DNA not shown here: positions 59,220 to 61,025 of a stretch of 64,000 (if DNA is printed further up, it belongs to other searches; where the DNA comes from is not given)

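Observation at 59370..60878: CbcL-like fusion: 7-heme periplasmic c-type cytochrome joined to an FdnI/HydC-type di-heme cytochrome b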

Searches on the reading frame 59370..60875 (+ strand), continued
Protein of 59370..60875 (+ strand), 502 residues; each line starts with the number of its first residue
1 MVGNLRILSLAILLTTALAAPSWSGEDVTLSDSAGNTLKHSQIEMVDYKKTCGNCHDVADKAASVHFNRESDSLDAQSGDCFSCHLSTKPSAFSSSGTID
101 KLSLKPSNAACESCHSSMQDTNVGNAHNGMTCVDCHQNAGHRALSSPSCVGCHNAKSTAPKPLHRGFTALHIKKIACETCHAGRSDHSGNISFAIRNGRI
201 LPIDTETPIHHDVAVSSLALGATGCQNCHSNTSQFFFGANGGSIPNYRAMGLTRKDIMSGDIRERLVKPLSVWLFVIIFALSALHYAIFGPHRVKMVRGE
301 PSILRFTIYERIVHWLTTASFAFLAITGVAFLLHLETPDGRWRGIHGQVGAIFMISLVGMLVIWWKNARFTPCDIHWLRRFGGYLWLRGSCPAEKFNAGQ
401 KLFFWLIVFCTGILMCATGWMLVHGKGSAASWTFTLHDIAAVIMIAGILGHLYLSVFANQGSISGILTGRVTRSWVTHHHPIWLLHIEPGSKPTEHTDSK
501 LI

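Call 17: find_encoding_contigs(protein=P0024, flank=8000, max_places=2)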
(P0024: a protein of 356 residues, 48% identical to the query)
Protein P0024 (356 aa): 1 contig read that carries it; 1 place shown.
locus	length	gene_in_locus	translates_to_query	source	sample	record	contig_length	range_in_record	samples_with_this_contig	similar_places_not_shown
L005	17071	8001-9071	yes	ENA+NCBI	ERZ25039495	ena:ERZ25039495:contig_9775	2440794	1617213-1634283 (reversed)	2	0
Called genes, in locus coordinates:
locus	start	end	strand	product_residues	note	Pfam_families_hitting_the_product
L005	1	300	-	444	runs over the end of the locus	-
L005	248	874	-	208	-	PF00128:Alpha-amylase (weak)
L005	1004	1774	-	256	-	PF00128:Alpha-amylase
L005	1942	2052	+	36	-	-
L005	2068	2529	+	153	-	-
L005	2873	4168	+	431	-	PF00535:Glycos_transf_2, PF10111:Glyco_tranf_2_2, PF13641:Glyco_tranf_2_3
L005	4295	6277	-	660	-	-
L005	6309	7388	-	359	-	PF22113:Mtrc-MtrF_II-IV_dom (faint), PF14522:Cytochrome_C7 (faint), PF14537:Cytochrom_c3_2 (faint), PF22678:Cytochrom_c_NrfB-like, PF09699:Paired_CXXCH_1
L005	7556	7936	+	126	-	PF02085:Cytochrom_CIII (faint)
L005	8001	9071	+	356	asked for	PF01292:Ni_hydr_CYTB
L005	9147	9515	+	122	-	-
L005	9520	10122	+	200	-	PF06114:Peptidase_M78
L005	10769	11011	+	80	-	-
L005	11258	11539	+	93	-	PF21252:Glyco_hydro_109_C (weak)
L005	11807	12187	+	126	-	PF05635:23S_rRNA_IVP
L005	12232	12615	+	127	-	-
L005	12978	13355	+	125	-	PF01208:URO-D (weak)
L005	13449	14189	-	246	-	PF06283:ThuA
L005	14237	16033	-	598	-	PF07944:Beta-AFase-like_GH127_cat, PF20736:Glyco_hydro127M, PF20737:Glyco_hydro127C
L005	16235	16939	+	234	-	PF06439:3keto-disac_hyd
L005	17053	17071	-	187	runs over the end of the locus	-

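Call 31: find_related_loci(query=A1, collection=genome_contigs, flank=10000)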
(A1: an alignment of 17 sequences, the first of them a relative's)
Query A1 (502 aa) in genome_contigs; peptide patterns used: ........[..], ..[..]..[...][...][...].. (x = any residue, [..] = any of these).
600 stretches matched a pattern (row limit reached: there are more); 514 encode a relative of the query (tblastn E <= 1e-3); the best 80 are kept; 80 distinct loci.
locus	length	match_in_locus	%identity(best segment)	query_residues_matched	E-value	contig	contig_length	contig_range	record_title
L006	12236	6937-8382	46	8-483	3e-153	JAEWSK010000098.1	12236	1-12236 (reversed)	MAG: Armatimonadota bacterium isolate OH_SDB_104 k127_1190803, whole genome shotgun sequence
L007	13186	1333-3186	35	91-495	8e-49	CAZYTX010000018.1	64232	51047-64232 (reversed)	MAG TPA_asm: uncultured bacterium isolate SRP141376_co1_373 genome assembly, contig: NODE_1173_length_64232_cov_9.303504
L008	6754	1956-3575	34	111-483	1e-46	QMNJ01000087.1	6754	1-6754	MAG: Candidatus Coatesbacteria bacterium isolate B26_G2 B26_Guay2_scaffold_05802, whole genome shotgun sequence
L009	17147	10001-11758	32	93-485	8e-35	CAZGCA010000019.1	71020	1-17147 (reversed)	MAG TPA_asm: uncultured bacterium isolate SRP068000_co1_623 genome assembly, contig: NODE_256_length_71020_cov_9.413796,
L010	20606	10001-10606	38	285-481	1e-30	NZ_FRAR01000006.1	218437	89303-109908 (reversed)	Desulforamulus aeronauticus DSM 10349, whole genome shotgun sequence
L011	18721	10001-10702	32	255-483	3e-29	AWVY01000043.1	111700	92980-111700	Desulforamulus aquiferis strain Bs105 00294, whole genome shotgun sequence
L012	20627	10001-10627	35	278-481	1e-28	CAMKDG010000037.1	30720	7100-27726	MAG: uncultured Desulfotomaculum sp. isolate SRR12377472_bin.7_metawrap_v1.3_MAG genome assembly, contig: SRR12377472_49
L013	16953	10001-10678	34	284-502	3e-28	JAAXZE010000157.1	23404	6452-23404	MAG: Clostridia bacterium isolate AS01afH2WH_13 28161_AS01, whole genome shotgun sequence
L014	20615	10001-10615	35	291-484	4e-27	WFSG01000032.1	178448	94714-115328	MAG: Deltaproteobacteria bacterium isolate S016_32 k151_443562, whole genome shotgun sequence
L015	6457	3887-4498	33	307-492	9e-23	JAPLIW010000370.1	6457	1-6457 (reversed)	MAG: Deltaproteobacteria bacterium isolate LacPavin_0920_SED5_MAG_56_12 LacPavin_0920_SED5_scaffold_2100961, whole genom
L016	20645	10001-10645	33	285-484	3e-21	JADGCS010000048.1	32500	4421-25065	MAG: Deltaproteobacteria bacterium isolate nXXbin1 nXX_bin1_NODE_48_length_32500_cov_3.624019, whole genome shotgun sequ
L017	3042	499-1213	33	266-491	1e-21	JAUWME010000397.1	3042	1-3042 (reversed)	MAG: Candidatus Zymogenus sp. isolate CSMAG_2390 CSMAG_2390_k141_1398774_length_3042_cov_5.0000, whole genome shotgun se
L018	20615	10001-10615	34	284-483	1e-20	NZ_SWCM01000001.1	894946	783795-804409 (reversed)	Desulfopila sp. IMCC35006 NODE_1_length_894946_cov_106.269567, whole genome shotgun sequence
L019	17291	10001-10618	31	298-492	2e-20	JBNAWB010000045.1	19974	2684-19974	MAG: Thermodesulfobacteriota bacterium isolate Kamch4342-D-MF-053 bin28.fa-45, whole genome shotgun sequence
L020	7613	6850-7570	32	264-484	3e-21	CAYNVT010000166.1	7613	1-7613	MAG TPA_asm: uncultured Bacteriovoracaceae bacterium isolate SRP278314_co1_180 genome assembly, contig: NODE_12127_lengt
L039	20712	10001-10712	32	266-483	7e-16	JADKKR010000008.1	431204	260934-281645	MAG: Geobacteraceae bacterium isolate Viby_18-Q3-R106-67_BAT3C.94 tig00000457-10-4307830, whole genome shotgun sequence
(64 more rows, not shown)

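Call 39: find_encoding_contigs(protein=P0008, flank=8000, max_places=1)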
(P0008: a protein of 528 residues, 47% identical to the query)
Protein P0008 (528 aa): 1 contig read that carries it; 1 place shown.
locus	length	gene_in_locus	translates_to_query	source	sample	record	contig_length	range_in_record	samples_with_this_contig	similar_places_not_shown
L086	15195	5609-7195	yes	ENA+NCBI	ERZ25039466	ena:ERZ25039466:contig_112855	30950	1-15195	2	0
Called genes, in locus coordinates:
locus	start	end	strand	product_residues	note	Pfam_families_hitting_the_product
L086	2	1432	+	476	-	?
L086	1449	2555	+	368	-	-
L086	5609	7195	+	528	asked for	PF14522:Cytochrome_C7 (faint), PF01292:Ni_hydr_CYTB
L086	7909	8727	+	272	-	PF14522:Cytochrome_C7 (faint), PF22678:Cytochrom_c_NrfB-like (faint), PF14537:Cytochrom_c3_2 (faint), PF09699:Paired_CXXCH_1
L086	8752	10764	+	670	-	-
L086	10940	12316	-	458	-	PF03264:Cytochrom_NNT, PF14522:Cytochrome_C7 (faint), PF22113:Mtrc-MtrF_II-IV_dom (faint)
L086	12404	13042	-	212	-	PF06971:Put_DNA-bind_N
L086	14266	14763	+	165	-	-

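Call 40: find_encoding_contigs(protein=P0019, flank=8000, max_places=1)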
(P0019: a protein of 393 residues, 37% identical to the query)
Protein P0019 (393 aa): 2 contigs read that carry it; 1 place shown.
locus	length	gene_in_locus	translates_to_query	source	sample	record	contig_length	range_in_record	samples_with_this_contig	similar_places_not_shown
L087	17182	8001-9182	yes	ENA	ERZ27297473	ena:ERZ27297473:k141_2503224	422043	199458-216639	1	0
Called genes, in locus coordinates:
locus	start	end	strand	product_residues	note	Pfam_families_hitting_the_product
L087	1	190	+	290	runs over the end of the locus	PF02195:ParB_N, PF17762:HTH_ParB, PF23552:ParB_C (weak)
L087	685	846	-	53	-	-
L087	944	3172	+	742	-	PF00664:ABC_membrane, PF00005:ABC_tran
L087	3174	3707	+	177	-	PF08909:DUF1854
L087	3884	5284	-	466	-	PF06452:CBM9_1 (weak)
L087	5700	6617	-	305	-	-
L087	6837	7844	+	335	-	PF00535:Glycos_transf_2, PF10111:Glyco_tranf_2_2, PF13641:Glyco_tranf_2_3, PF22674:C2185-like_N (faint)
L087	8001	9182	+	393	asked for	PF14522:Cytochrome_C7 (faint), PF01292:Ni_hydr_CYTB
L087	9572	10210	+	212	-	PF00877:NLPC_P60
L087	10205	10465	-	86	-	-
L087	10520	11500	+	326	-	PF00903:Glyoxalase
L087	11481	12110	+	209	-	PF02230:Abhydrolase_2, PF01738:DLH (weak)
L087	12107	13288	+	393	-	PF06772:LtrA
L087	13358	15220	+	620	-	PF01373:Glyco_hydro_14, PF02449:Glyco_hydro_42, PF09822:ABC_transp_aux (weak)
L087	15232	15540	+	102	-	PF02311:AraC_binding (weak), PF07883:Cupin_2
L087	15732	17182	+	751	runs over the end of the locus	-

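Call 41: find_encoding_contigs(protein=P0015, flank=8000, max_places=1)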
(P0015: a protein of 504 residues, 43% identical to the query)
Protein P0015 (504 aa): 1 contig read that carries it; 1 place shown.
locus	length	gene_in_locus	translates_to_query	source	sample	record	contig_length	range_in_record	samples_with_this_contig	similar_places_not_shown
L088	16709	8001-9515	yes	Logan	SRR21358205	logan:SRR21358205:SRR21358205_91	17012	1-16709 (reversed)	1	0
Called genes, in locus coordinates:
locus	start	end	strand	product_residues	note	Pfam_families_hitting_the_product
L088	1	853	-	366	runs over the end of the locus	-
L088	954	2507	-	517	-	PF20957:GxGYxYP_N_2nd, PF20958:GxGYxYP_N_3rd, PF14323:GxGYxYP_C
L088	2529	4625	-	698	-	-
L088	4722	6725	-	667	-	PF11854:MtrB_PioB (weak), PF13609:Porin_4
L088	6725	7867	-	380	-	PF22113:Mtrc-MtrF_II-IV_dom (faint), PF14522:Cytochrome_C7 (faint), PF14537:Cytochrom_c3_2 (faint), PF13435:Cytochrome_C554 (faint), PF22678:Cytochrom_c_NrfB-like (weak), PF09699:Paired_CXXCH_1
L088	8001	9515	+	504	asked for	PF09699:Paired_CXXCH_1 (faint), PF22113:Mtrc-MtrF_II-IV_dom (faint), PF14522:Cytochrome_C7 (faint), PF01292:Ni_hydr_CYTB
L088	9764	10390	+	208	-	PF00877:NLPC_P60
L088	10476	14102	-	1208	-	PF00041:fn3 (faint), PF25788:Ig_Rha78A_N (faint), PF02838:Glyco_hydro_20b, PF00728:Glyco_hydro_20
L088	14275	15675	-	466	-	PF00884:Sulfatase, PF01663:Phosphodiest (weak), PF16347:SGSH_C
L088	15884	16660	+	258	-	PF01740:STAS, PF13466:STAS_2, PF13581:HATPase_c_2, PF02518:HATPase_c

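Call 42: find_encoding_contigs(protein=P0003, flank=8000, max_places=1)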
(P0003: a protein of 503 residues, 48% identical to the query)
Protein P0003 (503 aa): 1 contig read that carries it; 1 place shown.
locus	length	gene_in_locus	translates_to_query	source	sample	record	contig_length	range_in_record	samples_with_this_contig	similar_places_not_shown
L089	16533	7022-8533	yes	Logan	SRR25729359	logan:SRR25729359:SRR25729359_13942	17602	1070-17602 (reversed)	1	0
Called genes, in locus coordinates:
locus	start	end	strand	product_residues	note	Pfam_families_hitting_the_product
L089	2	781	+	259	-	?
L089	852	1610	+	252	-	PF03819:MazG, PF01503:PRA-PH (weak), PF03819:MazG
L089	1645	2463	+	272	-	PF25929:DUF7974 (weak), PF12690:BsuPI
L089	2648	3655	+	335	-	PF00535:Glycos_transf_2, PF10111:Glyco_tranf_2_2, PF13641:Glyco_tranf_2_3, PF22674:C2185-like_N (weak)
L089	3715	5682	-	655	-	PF13609:Porin_4 (faint)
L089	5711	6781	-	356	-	PF14522:Cytochrome_C7 (faint), PF14537:Cytochrom_c3_2 (faint), PF22678:Cytochrom_c_NrfB-like (weak), PF09699:Paired_CXXCH_1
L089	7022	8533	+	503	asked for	PF14522:Cytochrome_C7 (faint), PF14537:Cytochrom_c3_2 (faint), PF01292:Ni_hydr_CYTB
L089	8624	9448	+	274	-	-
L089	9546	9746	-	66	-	-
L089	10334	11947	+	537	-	PF11741:AMIN (weak), PF01520:Amidase_3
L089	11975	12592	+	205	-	PF10646:Germane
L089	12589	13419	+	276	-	PF01177:Asp_Glu_race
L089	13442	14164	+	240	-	PF01138:RNase_PH, PF03725:RNase_PH_C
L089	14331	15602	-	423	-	PF00009:GTP_EFTU (faint), PF01926:MMR_HSR1, PF02421:FeoB_N, PF03193:RsgA_GTPase (faint), PF18128:HydF_dimer, PF18133:HydF_tetramer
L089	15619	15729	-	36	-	-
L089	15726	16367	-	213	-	PF12158:DUF3592 (faint)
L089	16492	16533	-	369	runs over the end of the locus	?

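Call 43: search_protein_representatives(alignment_id=A1)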
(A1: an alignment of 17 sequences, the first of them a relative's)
Query: 17 sequences, 500 profile positions. Proteins with E-value up to 0.001 (for the whole library): 3080; up to 1e-10: 1068; up to 1e-30: 167. The best 150 are listed.
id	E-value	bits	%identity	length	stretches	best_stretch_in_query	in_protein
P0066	1.2e-196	670.7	-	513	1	9-498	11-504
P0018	1.3e-191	654.2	-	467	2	268-496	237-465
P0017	1.7e-171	587.8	-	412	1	120-498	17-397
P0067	7.8e-170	582.3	-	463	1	10-497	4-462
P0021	3.6e-168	576.8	-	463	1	4-492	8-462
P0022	6.3e-155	533.1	-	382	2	269-499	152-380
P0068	4.1e-107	375.4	-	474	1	279-498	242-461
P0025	3.3e-104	365.8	-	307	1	193-496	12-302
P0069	2.1e-102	359.8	-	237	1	260-493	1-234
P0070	1.5e-94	334.0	-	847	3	210-494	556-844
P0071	3.5e-93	329.4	-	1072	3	210-495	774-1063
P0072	1.1e-92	327.8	-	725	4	210-497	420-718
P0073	2.8e-91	323.1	-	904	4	207-498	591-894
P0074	1.6e-86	307.4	-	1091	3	210-494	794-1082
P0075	6.1e-86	305.5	-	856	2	210-496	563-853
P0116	6.4e-42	160.3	-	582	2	6-160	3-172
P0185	1.4e-33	132.8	-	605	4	4-161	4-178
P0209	5.3e-32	127.6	-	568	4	269-490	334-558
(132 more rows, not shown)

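Call 44: predict_structure(alignment_id=A1)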
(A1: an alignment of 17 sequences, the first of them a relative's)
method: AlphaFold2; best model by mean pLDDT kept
length: 502 residues; sequences in the alignment: 17
mean_pLDDT: 64.5   pTM: 0.57
mean pLDDT of the five models: 64.5, 63.2, 59.0, 58.3, 55.6
residues with pLDDT >= 90: 11; 70-90: 185; 50-70: 206; < 50: 100
segments of 3 or more residues with pLDDT < 50: 21-26, 55-81, 87-91, 100-102, 117-125, 137-147, 156-158, 185-188, 205-212, 240-242, 388-390, 495-502
pLDDT, mean of each block of 10 residues (from residue 1): 67 67 49 71 64 51 41 45 50 52 54 51 50 53 44 53 54 56 50 58 50 52 53 55 59 74 80 84 76 64 89 90 85 63 81 87 77 68 51 54 77 84 67 84 83 71 85 82 77 47 39
secondary structure, 60 per line:
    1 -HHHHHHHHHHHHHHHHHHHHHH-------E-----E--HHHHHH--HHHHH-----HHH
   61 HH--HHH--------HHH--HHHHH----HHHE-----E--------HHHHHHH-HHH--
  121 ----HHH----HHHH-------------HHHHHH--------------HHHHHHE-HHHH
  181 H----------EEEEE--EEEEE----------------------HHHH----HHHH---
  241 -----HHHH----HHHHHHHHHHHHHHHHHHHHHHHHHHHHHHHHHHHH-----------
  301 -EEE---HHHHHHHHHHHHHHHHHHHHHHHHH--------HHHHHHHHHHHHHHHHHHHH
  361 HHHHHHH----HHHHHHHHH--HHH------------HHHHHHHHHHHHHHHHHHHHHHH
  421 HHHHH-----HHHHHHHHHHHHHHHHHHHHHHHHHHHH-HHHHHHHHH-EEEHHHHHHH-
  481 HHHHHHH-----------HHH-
elements in order: H2-23 H40-45 H48-52 H58-62 H81-85 H108-114 H132-135 H149-154 H169-174 H177-181 E192-196 E199-203 H226-229 H234-237 H246-249 H254-289 E302-304 H308-332 H341-367 H372-380 H398-425 H431-458 H460-468 E470-472 H473-479 H481-487

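Call 46: search_protein_families(library=pfam, proteins=[P0116, P0185, P0209, P0070], max_evalue=0.01)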
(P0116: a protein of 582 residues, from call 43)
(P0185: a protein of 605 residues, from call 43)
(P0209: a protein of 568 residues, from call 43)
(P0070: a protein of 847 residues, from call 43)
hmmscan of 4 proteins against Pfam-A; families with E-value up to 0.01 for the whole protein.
P0116 (582 aa): 7 families
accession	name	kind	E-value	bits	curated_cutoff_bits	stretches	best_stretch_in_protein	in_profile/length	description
PF14522.11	Cytochrome_C7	-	7.2e-13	48.6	24.8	2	45-111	12-66/67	Cytochrome c7 and related cytochrome c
PF09699.15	Paired_CXXCH_1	-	7.3e-10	38.8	20.6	2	135-170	8-40/41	Doubled CXXCH motif (Paired_CXXCH_1)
PF22113.1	Mtrc-MtrF_II-IV_dom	-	7.9e-08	32.4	30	1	76-143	82-166/176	Outer membrane cytochrome MtrC/MtrF-like, domains II/IV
PF01292.26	Ni_hydr_CYTB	-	1.9e-07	31.5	30.1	1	364-543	1-160/179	Prokaryotic cytochrome b561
PF14537.11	Cytochrom_c3_2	-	2.3e-06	28.4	25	1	135-238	8-79/79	Cytochrome c3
PF03264.19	Cytochrom_NNT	-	0.00023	21.4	24.1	0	103-239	35-166/174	NapC/NirT cytochrome c family, N-terminal region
PF22678.1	Cytochrom_c_NrfB-like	-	0.0014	19.5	27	1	162-242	1-70/89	Cytochrome c-type protein NrfB-like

P0185 (605 aa): 4 families
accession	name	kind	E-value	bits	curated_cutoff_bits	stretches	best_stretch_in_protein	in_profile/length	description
PF01292.26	Ni_hydr_CYTB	-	1.1e-09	38.8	30.1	1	370-549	1-160/179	Prokaryotic cytochrome b561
PF03264.19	Cytochrom_NNT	-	8.7e-05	22.8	24.1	1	110-244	37-166/174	NapC/NirT cytochrome c family, N-terminal region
PF14522.11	Cytochrome_C7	-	0.00028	21.1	24.8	0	108-171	12-66/67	Cytochrome c7 and related cytochrome c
PF09699.15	Paired_CXXCH_1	-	0.00032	20.7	20.6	1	140-174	8-39/41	Doubled CXXCH motif (Paired_CXXCH_1)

P0209 (568 aa): 4 families
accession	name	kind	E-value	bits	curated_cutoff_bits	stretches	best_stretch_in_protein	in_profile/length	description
PF01292.26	Ni_hydr_CYTB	-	1.4e-20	74.3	30.1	1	379-547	3-179/179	Prokaryotic cytochrome b561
PF14522.11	Cytochrome_C7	-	7.4e-18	64.6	24.8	3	188-250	13-66/67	Cytochrome c7 and related cytochrome c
PF14537.11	Cytochrom_c3_2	-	7e-14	52.5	25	3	100-196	4-79/79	Cytochrome c3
PF00684.25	DnaJ_CXXCXGXG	-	4e-08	33.8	32.7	1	78-144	1-55/65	DnaJ central domain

P0070 (847 aa): 5 families
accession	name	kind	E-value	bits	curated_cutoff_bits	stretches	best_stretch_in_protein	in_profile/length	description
PF01292.26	Ni_hydr_CYTB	-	7.8e-21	75.1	30.1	1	663-825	2-175/179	Prokaryotic cytochrome b561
PF14522.11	Cytochrome_C7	-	1.6e-07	31.5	24.8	0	269-341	13-66/67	Cytochrome c7 and related cytochrome c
PF14358.11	DUF4405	-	0.002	19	26.7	0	763-814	4-64/66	Domain of unknown function (DUF4405)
PF13435.11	Cytochrome_C554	-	0.0021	19.4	20.8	0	333-370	47-83/84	Cytochrome c554 and c-prime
PF03264.19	Cytochrom_NNT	-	0.0028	17.9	24.1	1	191-315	62-170/174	NapC/NirT cytochrome c family, N-terminal region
